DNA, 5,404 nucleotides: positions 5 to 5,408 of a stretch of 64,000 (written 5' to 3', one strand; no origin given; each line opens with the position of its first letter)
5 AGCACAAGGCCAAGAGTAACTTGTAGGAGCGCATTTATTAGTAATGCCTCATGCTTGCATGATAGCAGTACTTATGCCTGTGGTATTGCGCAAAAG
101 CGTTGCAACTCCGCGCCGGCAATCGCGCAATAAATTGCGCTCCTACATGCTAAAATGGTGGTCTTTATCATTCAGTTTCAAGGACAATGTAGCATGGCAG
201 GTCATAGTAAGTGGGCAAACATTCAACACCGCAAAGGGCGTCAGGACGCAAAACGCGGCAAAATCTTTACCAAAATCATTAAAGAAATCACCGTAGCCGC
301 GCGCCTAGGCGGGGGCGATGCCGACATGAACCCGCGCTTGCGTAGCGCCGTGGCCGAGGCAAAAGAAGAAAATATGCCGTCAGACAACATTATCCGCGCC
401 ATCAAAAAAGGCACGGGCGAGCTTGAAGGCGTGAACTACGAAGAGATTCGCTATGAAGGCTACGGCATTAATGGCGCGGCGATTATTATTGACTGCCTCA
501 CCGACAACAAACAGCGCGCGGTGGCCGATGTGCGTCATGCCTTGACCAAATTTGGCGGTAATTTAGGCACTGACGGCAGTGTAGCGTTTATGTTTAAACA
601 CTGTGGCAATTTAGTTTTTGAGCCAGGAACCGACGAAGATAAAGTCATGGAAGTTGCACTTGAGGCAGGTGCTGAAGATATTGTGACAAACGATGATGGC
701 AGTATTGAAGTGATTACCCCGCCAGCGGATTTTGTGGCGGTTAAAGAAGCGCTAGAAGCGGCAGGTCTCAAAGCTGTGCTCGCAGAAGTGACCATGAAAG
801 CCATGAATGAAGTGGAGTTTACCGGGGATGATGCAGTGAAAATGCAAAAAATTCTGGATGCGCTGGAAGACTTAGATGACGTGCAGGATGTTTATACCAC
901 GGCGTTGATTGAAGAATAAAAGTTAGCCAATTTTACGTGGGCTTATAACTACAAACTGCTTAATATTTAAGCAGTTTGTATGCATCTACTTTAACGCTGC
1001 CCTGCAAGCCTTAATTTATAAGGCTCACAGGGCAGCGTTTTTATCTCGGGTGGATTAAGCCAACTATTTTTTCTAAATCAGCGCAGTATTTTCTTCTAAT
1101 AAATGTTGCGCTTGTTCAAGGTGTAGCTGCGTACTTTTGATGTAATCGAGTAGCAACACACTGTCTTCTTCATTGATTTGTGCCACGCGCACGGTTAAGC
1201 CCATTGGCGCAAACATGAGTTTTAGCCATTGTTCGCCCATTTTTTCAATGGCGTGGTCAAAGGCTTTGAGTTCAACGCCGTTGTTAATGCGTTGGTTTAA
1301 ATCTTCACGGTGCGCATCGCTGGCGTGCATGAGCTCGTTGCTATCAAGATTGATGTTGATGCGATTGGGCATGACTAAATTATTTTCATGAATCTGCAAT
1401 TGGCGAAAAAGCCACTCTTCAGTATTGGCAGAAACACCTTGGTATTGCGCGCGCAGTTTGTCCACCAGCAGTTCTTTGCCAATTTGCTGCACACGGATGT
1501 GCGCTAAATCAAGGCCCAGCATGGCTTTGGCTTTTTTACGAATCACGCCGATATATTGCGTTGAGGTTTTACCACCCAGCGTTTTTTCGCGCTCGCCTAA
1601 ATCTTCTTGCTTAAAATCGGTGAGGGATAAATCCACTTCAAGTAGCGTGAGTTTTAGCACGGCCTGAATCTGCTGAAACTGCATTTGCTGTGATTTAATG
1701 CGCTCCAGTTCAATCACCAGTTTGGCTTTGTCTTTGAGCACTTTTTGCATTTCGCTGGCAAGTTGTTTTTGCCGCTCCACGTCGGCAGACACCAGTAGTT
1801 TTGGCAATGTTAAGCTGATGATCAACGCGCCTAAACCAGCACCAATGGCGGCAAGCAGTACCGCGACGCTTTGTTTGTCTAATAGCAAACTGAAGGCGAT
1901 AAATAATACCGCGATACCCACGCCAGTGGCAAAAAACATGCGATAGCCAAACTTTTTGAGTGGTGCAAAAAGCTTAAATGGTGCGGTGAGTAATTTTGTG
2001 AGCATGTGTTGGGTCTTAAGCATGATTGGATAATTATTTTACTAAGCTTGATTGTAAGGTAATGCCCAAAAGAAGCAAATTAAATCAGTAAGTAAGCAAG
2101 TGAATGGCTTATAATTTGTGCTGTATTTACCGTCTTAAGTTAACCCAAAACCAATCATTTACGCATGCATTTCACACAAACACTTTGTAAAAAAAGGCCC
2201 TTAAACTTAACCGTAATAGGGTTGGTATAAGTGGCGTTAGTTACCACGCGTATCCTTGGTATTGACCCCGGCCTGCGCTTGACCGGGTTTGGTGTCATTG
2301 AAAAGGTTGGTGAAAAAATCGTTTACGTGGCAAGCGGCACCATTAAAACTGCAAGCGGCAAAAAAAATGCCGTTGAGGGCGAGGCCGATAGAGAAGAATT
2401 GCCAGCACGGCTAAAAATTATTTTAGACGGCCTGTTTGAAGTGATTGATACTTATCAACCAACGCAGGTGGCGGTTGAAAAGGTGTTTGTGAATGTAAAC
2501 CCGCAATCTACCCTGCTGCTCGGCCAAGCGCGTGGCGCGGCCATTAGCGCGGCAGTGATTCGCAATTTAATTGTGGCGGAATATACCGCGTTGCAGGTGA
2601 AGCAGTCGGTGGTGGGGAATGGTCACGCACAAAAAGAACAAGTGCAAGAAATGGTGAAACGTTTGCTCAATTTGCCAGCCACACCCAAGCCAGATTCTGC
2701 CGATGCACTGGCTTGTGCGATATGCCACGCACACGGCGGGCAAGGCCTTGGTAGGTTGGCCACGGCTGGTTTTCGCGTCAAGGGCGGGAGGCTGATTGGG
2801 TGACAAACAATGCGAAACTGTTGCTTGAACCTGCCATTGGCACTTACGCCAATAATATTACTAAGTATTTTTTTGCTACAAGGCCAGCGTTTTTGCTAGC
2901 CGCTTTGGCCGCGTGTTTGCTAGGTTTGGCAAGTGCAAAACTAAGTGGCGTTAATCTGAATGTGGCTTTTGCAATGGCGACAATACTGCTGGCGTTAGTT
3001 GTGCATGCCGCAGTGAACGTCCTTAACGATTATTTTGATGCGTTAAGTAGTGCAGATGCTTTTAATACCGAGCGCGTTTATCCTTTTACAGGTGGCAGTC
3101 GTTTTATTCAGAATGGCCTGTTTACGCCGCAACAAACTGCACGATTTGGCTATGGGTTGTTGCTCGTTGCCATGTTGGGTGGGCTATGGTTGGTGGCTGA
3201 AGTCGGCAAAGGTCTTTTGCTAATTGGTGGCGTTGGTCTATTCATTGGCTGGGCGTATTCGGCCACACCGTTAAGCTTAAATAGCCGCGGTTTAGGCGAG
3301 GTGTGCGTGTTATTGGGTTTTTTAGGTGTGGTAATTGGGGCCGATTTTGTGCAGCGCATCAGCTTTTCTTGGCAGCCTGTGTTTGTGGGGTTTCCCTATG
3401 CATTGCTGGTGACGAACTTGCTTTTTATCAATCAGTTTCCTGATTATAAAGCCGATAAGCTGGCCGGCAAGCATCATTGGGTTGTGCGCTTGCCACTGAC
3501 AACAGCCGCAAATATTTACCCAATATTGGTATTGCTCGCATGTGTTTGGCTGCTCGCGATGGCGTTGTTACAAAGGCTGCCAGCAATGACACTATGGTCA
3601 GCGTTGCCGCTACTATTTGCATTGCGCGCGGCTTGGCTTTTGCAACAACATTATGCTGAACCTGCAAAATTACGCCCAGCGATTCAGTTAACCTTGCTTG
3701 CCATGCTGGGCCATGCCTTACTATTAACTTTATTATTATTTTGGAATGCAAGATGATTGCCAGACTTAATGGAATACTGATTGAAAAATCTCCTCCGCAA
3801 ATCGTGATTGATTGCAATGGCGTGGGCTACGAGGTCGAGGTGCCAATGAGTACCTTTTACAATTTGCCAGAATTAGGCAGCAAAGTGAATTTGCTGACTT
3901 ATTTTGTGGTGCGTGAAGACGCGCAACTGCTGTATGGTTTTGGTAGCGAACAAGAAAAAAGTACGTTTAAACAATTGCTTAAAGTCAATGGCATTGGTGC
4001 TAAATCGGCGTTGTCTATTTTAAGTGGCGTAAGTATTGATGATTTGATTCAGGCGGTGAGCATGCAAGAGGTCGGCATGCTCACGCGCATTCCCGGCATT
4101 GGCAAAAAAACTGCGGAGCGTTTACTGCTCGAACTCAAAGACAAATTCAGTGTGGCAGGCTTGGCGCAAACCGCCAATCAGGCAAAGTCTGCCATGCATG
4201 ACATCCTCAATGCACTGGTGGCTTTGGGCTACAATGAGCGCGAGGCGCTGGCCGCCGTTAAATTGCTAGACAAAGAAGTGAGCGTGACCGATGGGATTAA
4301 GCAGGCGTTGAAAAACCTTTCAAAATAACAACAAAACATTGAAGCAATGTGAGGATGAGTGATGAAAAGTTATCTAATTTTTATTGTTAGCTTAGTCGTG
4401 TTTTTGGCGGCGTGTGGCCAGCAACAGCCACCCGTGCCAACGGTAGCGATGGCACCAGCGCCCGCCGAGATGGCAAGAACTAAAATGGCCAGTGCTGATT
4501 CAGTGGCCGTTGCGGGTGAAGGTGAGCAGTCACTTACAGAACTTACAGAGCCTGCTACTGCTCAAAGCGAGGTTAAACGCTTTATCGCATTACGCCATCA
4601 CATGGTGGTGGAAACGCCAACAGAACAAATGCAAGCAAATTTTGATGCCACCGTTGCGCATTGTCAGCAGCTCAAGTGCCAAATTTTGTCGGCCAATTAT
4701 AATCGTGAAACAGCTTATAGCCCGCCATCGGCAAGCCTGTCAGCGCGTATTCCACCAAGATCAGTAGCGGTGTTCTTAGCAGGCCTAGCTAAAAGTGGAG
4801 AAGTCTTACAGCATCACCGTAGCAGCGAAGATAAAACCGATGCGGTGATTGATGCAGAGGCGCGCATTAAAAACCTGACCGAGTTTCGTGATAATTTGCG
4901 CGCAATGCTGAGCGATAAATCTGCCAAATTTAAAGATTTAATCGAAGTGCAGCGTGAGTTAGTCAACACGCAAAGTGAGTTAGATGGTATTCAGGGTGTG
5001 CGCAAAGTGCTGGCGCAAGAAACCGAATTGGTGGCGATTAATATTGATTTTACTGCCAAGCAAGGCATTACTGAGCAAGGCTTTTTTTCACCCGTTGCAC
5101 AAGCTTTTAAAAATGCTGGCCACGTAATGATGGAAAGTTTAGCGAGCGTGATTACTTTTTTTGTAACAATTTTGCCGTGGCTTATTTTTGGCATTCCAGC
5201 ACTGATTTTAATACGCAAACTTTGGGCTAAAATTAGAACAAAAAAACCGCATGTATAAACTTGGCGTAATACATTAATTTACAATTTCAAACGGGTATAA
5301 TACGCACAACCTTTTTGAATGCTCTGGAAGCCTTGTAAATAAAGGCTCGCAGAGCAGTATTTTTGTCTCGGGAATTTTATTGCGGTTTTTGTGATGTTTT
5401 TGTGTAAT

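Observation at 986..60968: Ten copies of a 64-bp structured intergenic repeat (T-run, 14-bp-stem hairpin, T-run)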

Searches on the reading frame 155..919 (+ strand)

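Call 20: search_protein_families(library=ncbifam, proteins=[window:155-919:+], max_evalue=0.00001)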
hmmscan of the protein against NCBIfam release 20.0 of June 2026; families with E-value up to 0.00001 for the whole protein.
window:155-919:+ (254 aa): 3 families
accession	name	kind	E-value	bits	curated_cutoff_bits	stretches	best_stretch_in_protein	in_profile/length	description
NF001030.0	PRK00110.1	equivalog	7e-107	356.6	243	1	14-253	1-237/245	YebC/PmpR family DNA-binding transcriptional regulator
TIGR01033.1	TIGR01033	subfamily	7e-93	310.8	208.75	1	14-248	1-235/238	YebC/PmpR family DNA-binding transcriptional regulator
NF009044.0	PRK12378.1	subfamily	3.2e-82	275.8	196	1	19-250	4-236/239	YebC/PmpR family DNA-binding transcriptional regulator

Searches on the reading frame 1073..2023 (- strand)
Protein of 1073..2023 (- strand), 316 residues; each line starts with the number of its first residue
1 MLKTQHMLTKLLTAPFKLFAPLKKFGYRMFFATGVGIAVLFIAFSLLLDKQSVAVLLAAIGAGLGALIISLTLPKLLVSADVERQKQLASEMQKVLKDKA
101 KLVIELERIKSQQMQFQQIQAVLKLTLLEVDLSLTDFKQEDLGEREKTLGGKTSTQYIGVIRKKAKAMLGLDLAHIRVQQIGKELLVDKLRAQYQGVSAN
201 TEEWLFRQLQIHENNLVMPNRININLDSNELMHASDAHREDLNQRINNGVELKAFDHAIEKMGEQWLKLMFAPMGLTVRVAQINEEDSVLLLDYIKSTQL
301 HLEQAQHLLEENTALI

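Call 20: search_protein_families(library=ncbifam, proteins=[window:1073-2023:-], max_evalue=0.00001)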
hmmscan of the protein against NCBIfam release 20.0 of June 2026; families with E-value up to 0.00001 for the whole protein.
window:1073-2023:- (316 aa): 0 families

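Call 68: search_protein_families(library=pfam, proteins=[window:1073-2023:-], max_evalue=0.001)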
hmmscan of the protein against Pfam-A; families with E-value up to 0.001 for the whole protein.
window:1073-2023:- (316 aa): 0 families

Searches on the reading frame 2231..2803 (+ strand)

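Call 68: search_protein_families(library=pfam, proteins=[window:2231-2803:+], max_evalue=0.001)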
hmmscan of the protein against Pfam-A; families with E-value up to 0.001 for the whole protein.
window:2231-2803:+ (190 aa): 2 families
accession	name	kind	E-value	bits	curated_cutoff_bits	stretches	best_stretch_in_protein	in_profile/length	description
PF02075.23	RuvC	-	5.4e-51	172.8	22.2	1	8-166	1-148/148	Crossover junction endodeoxyribonuclease RuvC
PF20019.4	VMAP-M20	-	0.00096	19.7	27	0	99-166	25-89/129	vWA-MoxR associated protein middle region 20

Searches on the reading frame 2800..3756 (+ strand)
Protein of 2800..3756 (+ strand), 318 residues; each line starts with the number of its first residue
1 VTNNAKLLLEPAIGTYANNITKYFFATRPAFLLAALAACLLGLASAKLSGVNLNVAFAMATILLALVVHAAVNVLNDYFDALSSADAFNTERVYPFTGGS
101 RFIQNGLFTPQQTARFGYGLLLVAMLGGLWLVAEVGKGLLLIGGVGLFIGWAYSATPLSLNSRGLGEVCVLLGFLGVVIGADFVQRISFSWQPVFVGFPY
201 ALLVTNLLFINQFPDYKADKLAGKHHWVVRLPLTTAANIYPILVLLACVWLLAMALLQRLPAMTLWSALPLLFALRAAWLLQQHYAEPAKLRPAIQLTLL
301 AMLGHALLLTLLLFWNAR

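Call 68: search_protein_families(library=pfam, proteins=[window:2800-3756:+], max_evalue=0.001)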
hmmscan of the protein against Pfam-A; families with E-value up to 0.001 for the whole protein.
window:2800-3756:+ (318 aa): 1 family
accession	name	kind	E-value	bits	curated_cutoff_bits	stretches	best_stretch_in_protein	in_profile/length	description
PF01040.23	UbiA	-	8.6e-22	78.1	34.2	1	36-289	2-240/250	UbiA prenyltransferase family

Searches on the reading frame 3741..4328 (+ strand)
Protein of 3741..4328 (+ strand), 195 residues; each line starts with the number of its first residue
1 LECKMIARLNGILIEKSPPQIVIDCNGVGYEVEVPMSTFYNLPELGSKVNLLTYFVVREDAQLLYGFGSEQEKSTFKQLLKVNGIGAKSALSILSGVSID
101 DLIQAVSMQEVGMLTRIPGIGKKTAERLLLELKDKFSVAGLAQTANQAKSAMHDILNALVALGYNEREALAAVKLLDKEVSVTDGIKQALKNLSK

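Call 68: search_protein_families(library=pfam, proteins=[window:3741-4328:+], max_evalue=0.001)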
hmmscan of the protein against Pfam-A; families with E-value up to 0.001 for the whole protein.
window:3741-4328:+ (195 aa): 6 families
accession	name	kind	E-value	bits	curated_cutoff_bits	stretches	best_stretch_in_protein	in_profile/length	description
PF01330.27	RuvA_N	-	2.1e-25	89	23.6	1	5-66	1-61/61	RuvA N terminal domain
PF14520.12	HHH_5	-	2.1e-16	60.6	27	1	76-134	1-57/57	Helix-hairpin-helix domain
PF07499.19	RuvA_C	-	2.4e-12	47.6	24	1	151-194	2-47/47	RuvA, C-terminal domain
PF00633.29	HHH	-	5.7e-09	35.8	24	0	114-129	13-28/30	Helix-hairpin-helix motif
PF21176.3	RecR_HhH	-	1.2e-06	28.6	27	1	113-144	7-40/45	RecR, helix-hairpin-helix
PF11798.14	IMS_HHH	-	0.00023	21.6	24.4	0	114-128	13-27/32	IMS family HHH motif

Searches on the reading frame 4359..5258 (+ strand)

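Call 20: search_protein_families(library=ncbifam, proteins=[window:4359-5258:+], max_evalue=0.00001)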
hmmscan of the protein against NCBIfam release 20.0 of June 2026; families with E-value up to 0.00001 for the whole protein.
window:4359-5258:+ (299 aa): 0 families

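Call 68: search_protein_families(library=pfam, proteins=[window:4359-5258:+], max_evalue=0.001)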
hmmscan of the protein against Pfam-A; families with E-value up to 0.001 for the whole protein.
window:4359-5258:+ (299 aa): 1 family
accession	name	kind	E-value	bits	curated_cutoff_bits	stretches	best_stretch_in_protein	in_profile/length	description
PF14257.11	DUF4349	-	3.3e-46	157.8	27.7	1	76-285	3-211/213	Domain of unknown function (DUF4349)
